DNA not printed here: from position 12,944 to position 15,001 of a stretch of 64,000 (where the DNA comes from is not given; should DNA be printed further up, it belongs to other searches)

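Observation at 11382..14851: Minor-pilin operon whose GspK/PilX-like member is fused to PA14 and fibro-slime domains (candidate pilus-tip polysaccharide adhesin)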

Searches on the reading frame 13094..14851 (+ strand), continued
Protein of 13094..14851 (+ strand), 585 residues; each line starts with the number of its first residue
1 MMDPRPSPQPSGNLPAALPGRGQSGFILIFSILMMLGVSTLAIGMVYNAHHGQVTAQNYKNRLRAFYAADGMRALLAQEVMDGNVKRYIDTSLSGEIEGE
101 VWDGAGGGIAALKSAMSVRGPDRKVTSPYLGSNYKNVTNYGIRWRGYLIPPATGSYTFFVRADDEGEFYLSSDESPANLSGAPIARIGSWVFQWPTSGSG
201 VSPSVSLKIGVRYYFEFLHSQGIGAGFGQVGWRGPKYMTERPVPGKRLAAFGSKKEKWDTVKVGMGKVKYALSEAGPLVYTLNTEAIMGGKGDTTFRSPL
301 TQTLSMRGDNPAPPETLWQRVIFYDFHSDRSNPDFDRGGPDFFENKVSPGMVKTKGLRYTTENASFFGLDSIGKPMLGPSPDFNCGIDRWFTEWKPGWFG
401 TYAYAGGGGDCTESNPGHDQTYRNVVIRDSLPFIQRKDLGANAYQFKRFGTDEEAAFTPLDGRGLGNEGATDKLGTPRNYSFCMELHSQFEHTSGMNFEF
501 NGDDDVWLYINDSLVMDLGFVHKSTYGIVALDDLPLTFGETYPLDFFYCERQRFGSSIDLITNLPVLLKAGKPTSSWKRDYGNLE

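Call 20: predict_structure(alignment_id=A1)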
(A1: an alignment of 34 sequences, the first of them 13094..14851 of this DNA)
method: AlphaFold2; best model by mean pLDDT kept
length: 585 residues; sequences in the alignment: 34
mean_pLDDT: 82.5   pTM: 0.73
mean pLDDT of the five models: 82.5, 81.2, 80.9, 80.8, 78.5
residues with pLDDT >= 90: 254; 70-90: 232; 50-70: 60; < 50: 39
segments of 3 or more residues with pLDDT < 50: 1-4, 6-24, 570-585
pLDDT, mean of each block of 10 residues (from residue 1): 43 41 53 73 71 76 82 84 73 78 93 96 95 89 94 87 95 93 91 87 88 94 88 81 89 77 81 70 79 71 64 82 92 80 76 95 92 95 93 94 90 93 95 86 86 77 78 82 93 88 94 94 90 87 93 88 69 44 35
secondary structure, 60 per line:
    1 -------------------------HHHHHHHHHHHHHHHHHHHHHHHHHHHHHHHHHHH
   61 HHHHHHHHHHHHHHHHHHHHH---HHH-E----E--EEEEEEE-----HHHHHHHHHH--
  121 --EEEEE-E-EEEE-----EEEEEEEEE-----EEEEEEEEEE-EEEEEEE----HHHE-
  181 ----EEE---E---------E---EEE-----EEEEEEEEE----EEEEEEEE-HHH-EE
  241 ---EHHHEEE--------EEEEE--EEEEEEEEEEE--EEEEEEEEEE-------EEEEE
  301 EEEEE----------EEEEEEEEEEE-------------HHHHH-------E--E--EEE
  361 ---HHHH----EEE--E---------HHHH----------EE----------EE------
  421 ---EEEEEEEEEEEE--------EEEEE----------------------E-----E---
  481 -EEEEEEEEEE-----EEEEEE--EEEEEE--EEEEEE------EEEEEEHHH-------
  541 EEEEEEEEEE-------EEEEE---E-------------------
elements in order: H26-81 E97-103 H109-118 E123-127 E131-134 E140-148 E154-163 E165-171 E185-187 E205-207 E213-221 E226-233 E248-250 E259-263 E266-276 E279-288 E296-305 E316-326 H340-344 E358-360 H364-367 E372-374 H387-390 E424-435 E444-448 E482-491 E497-502 E505-510 E513-518 E525-530 E541-550 E558-562

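Call 24: fold_search(model_id=the predicted structure, library=pdb)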
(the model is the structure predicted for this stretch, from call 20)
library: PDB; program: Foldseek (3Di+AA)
matches with E <= 10: 1092; with E <= 0.001: 59
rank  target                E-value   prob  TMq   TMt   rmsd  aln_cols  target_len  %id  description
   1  6qe7_A                4.5e-12  1.00  0.20  0.39  17.4       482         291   11  anti-sigma factor domain-containing protein (released 2019-06-12)
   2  6qe7_C                1.4e-11  1.00  0.20  0.39  17.1       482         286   10  anti-sigma factor domain-containing protein (released 2019-06-12)
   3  6qe7_B                5.7e-11  1.00  0.20  0.39  18.1       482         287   10  anti-sigma factor domain-containing protein (released 2019-06-12)
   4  6qdi                  3.8e-10  1.00  0.20  0.38  20.6       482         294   10  anti-sigma factor domain-containing protein from Clostridium clariflavum (released 2019-06-12)
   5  8dcm_C                5.0e-07  0.98  0.14  0.12  28.6       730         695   10  Crystal structure of Clostridioides difficile binary toxin proCDTb lacking D4 in complex with BINTOXB/22 Fab (released 2023-04-05)
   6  9vqm_C                1.3e-06  0.91  0.12  0.09  21.8       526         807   12  Cryo-EM structure of Elapor1WT in tetrameric form (released 2025-07-23)
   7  9vqm_A                1.5e-06  0.87  0.12  0.09  22.5       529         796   12  Cryo-EM structure of Elapor1WT in tetrameric form (released 2025-07-23)
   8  2xjr_A                6.0e-06  1.00  0.22  0.47   5.7       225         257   14  X-ray structure of the N-terminal domain of the flocculin Flo5 from Saccharomyces cerevisiae in complex with calcium a (released 2010-12-15)
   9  4cou_A                7.5e-06  1.00  0.22  0.52   6.1       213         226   16  Crystal Structure of Epithelial Adhesin 6 A domain (Epa6A) from Candida glabrata in complex with Lactose (released 2015-02-18)
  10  2xjv                  8.8e-06  1.00  0.23  0.48   5.1       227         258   14  X-ray structure of the N-terminal domain of the flocculin Flo5 from Saccharomyces cerevisiae with mutation D201T in comp (released 2010-12-15)
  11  3tew                  1.2e-05  0.98  0.18  0.15  24.3       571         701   10  Crystal Structure of Anthrax Protective Antigen (Membrane Insertion Loop Deleted) to 1.45-A resolution (released 2011-10-26)
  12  9vql_B                1.5e-05  0.80  0.13  0.10  24.9       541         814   10  Cryo-EM structure of the dimeric Elapor1 mutant (released 2025-07-23)
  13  4lhk_A                1.6e-05  1.00  0.23  0.57   5.1       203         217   15  Structure of the N-terminal domain of the Lg-Flo1 adhesin (N-Lg-Flo1p) from the yeast Saccharomyces pastorianus, in co (released 2014-09-24)
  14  6y9j_A                1.6e-05  1.00  0.20  0.45   8.6       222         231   15  Crystal Structure of subtype-switched Epithelial Adhesin 1 to 9 A domain (Epa1-CBL2Epa9) from Candida glabrata in comp (released 2020-07-22)
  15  4d3w_A                1.8e-05  1.00  0.22  0.51   5.5       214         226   15  Crystal Structure of Epithelial Adhesin 1 A domain (Epa1A) from Candida glabrata in complex with the T-antigen (Galb1- (released 2015-07-01)
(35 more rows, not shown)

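Call 25: search_protein_families(library=ncbifam, proteins=[L082:1278-3848:+, L082:3910-6522:+, L082:15-659:+, L082:661-1281:+, L082:6559-7158:+, L030:5818-6603:+], max_evalue=0.01)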
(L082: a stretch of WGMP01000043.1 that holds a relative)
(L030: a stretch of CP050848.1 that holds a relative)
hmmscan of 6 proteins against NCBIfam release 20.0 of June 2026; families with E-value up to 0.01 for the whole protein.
L082:1278-3848:+ (856 aa): 2 families
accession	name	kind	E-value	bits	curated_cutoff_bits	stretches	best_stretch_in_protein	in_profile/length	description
TIGR02148.1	Fibro_Slime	domain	1e-16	61.1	45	1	726-793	22-88/90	fibro-slime domain-containing protein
NF037980.1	T2SS_GspK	equivalog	0.0015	18.2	130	1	16-109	2-98/307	type II secretion system minor pseudopilin GspK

L082:3910-6522:+ (870 aa): 1 family
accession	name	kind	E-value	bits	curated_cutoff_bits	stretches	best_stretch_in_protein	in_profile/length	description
TIGR02148.1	Fibro_Slime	domain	2.2e-27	95.4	45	1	721-810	2-89/90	fibro-slime domain-containing protein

L082:15-659:+ (214 aa): 2 families
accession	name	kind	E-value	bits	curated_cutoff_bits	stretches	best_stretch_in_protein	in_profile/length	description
TIGR02532.1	IV_pilin_GFxxxE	domain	0.0013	18.5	16.3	1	69-92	1-24/24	prepilin-type N-terminal cleavage/methylation domain-containing protein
TIGR01707.1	gspI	equivalog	0.0086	16.6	44.35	0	71-120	1-50/101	type II secretion system minor pseudopilin GspI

L082:661-1281:+ (206 aa): 0 families

L082:6559-7158:+ (199 aa): 6 families
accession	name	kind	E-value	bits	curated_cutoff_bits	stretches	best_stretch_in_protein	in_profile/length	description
TIGR02532.1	IV_pilin_GFxxxE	domain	5.7e-05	22.8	16.3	1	26-48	1-23/24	prepilin-type N-terminal cleavage/methylation domain-containing protein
NF041775.1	typeIV_PilA_Myxo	equivalog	6.8e-05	22.9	400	1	25-54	8-38/214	type IV pilin protein PilA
NF040999.1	pilin_ComGC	equivalog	0.0002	21.5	75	1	27-56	2-31/84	competence type IV pilus major pilin ComGC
NF047827.1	T3SSXpsH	equivalog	0.00028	20.7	160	1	29-117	3-92/145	type II secretion system protein XpsH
NF007862.0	PRK10574.1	equivalog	0.0027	17.8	138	1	26-51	4-29/145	prepilin peptidase-dependent pilin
TIGR01710.1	typeII_sec_gspG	equivalog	0.0043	17.1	88.85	1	27-56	1-30/134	type II secretion system major pseudopilin GspG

L030:5818-6603:+ (261 aa): 1 family
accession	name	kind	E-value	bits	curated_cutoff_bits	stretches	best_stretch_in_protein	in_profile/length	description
TIGR02148.1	Fibro_Slime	domain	7.8e-34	116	45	1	157-254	2-89/90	fibro-slime domain-containing protein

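Call 26: search_protein_families(library=pfam, proteins=[L082:1278-3848:+, L082:3910-6522:+, L082:15-659:+, L082:661-1281:+, L082:6559-7158:+, L030:5818-6603:+], max_evalue=0.1)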
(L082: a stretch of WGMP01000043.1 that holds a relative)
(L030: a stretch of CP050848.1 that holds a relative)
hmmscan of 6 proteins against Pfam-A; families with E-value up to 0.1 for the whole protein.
L082:1278-3848:+ (856 aa): 2 families
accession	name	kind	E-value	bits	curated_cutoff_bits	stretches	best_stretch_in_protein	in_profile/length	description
PF23981.1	DUF7305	-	6.1e-06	26.7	27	1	334-456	74-183/185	Domain of unknown function (DUF7305)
PF07691.17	PA14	-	6.6e-06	26.4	24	1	728-803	66-143/147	PA14 domain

L082:3910-6522:+ (870 aa): 3 families
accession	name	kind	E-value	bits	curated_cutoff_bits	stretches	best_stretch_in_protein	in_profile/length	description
PF23981.1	DUF7305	-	1.7e-11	44.8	27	1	343-468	72-183/185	Domain of unknown function (DUF7305)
PF07691.17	PA14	-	3.8e-06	27.2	24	1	738-806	59-128/147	PA14 domain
PF20597.4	pAdhesive_15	-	0.04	14.2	23.8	1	324-457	130-248/254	Putative Ice-binding-like adhesive domain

L082:15-659:+ (214 aa): 1 family
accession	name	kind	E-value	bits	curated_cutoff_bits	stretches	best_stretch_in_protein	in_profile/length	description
PF07963.17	N_methyl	-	0.0014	18.6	21.2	1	69-92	4-27/27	Prokaryotic N-terminal methylation motif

L082:661-1281:+ (206 aa): 2 families
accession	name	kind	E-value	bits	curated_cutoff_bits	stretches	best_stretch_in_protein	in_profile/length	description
PF07963.17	N_methyl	-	3.3e-05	23.7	21.2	1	14-38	2-26/27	Prokaryotic N-terminal methylation motif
PF02687.27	FtsX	-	0.011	16.3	25.5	1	8-46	35-73/120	FtsX-like permease C-terminal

L082:6559-7158:+ (199 aa): 2 families
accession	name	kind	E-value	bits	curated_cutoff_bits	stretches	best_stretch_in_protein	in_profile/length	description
PF07963.17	N_methyl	-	2.2e-06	27.4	21.2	1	23-48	1-26/27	Prokaryotic N-terminal methylation motif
PF12019.13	GspH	-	0.0096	16.8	21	1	66-165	4-93/108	Type II transport protein GspH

L030:5818-6603:+ (261 aa): 1 family
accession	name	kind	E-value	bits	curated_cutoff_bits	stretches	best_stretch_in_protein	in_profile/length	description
PF07691.17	PA14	-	1.1e-09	38.7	24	1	157-249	42-131/147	PA14 domain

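Call 69: find_encoding_contigs(protein=P0048, flank=6000, max_places=1)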
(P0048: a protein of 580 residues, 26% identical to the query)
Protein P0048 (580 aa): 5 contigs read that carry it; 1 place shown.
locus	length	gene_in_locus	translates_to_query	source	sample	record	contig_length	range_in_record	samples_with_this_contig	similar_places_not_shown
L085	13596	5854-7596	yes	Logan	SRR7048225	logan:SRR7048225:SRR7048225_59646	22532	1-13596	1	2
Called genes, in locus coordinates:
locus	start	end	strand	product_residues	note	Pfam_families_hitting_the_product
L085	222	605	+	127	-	PF00072:Response_reg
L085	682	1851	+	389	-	PF00989:PAS (weak), PF08448:PAS_4, PF13426:PAS_9, PF08447:PAS_3, PF00512:HisKA, PF02518:HATPase_c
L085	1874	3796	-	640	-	PF00288:GHMP_kinases_N, PF00483:NTP_transferase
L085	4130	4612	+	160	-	PF07963:N_methyl (weak)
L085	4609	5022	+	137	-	-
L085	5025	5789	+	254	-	-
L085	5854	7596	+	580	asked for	PF03422:CBM_6 (weak), PF16990:CBM_35 (weak)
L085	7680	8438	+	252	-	PF00535:Glycos_transf_2, PF13641:Glyco_tranf_2_3 (faint)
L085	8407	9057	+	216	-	PF01135:PCMT, PF13847:Methyltransf_31 (weak)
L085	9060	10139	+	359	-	PF04018:VCA0040-like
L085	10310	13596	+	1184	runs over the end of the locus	PF01855:POR_N, PF17147:PFOR_II, PF01558:POR, PF10371:EKR, PF12838:Fer4_7, PF13183:Fer4_8, PF13187:Fer4_9, PF13237:Fer4_10, +6 more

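Call 79: find_homologous_proteins(query=L082:3910-6522:+, max_evalue=1e-10)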
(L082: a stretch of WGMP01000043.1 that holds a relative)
Query L082:3910-6522:+ (870 aa): 8 proteins with E <= 1e-10 among 8000 candidates.
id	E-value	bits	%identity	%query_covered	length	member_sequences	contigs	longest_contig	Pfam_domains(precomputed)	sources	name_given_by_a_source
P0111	0.0e+0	1898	100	100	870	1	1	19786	PF23981.2,PF07691.18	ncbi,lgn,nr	ncbi:MAG: fibro-slime domain-containing protein [Phycisphaera sp.]|nr:fibro-slime domain-containing 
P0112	0.0e+0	1673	89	100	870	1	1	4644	PF23981.2,PF07691.18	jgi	jgi:fibro-slime domain-containing protein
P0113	0.0e+0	1450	77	99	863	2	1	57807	PF23981.2,PF07691.18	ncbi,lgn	-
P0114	0.0e+0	1441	77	99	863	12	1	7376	PF23981.2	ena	-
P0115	0.0e+0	1397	75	98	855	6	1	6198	PF23981.2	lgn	-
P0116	0.0e+0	1338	70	100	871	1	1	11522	PF23981.2,PF07691.18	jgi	-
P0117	2.2e-62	230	36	56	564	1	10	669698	PF23981.2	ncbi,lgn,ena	-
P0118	7.5e-57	212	34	59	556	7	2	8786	PF23981.2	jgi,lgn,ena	-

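Call 84: search_solved_structures(query=A1, max_evalue=0.01, show_alignments=3)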
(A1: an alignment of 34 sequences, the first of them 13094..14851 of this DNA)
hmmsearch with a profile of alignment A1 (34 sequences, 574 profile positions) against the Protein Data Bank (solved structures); distinct sequences matched with E-value up to 0.01: 3.
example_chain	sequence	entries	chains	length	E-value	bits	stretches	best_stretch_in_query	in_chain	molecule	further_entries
6qdi_A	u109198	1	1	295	7.8e-07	31.4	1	124-180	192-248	PA14 domain-containing protein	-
4lhk_A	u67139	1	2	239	0.0087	18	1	111-157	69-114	Flocculin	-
9s8x_A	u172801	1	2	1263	0.0089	18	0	111-239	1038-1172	Sulfatase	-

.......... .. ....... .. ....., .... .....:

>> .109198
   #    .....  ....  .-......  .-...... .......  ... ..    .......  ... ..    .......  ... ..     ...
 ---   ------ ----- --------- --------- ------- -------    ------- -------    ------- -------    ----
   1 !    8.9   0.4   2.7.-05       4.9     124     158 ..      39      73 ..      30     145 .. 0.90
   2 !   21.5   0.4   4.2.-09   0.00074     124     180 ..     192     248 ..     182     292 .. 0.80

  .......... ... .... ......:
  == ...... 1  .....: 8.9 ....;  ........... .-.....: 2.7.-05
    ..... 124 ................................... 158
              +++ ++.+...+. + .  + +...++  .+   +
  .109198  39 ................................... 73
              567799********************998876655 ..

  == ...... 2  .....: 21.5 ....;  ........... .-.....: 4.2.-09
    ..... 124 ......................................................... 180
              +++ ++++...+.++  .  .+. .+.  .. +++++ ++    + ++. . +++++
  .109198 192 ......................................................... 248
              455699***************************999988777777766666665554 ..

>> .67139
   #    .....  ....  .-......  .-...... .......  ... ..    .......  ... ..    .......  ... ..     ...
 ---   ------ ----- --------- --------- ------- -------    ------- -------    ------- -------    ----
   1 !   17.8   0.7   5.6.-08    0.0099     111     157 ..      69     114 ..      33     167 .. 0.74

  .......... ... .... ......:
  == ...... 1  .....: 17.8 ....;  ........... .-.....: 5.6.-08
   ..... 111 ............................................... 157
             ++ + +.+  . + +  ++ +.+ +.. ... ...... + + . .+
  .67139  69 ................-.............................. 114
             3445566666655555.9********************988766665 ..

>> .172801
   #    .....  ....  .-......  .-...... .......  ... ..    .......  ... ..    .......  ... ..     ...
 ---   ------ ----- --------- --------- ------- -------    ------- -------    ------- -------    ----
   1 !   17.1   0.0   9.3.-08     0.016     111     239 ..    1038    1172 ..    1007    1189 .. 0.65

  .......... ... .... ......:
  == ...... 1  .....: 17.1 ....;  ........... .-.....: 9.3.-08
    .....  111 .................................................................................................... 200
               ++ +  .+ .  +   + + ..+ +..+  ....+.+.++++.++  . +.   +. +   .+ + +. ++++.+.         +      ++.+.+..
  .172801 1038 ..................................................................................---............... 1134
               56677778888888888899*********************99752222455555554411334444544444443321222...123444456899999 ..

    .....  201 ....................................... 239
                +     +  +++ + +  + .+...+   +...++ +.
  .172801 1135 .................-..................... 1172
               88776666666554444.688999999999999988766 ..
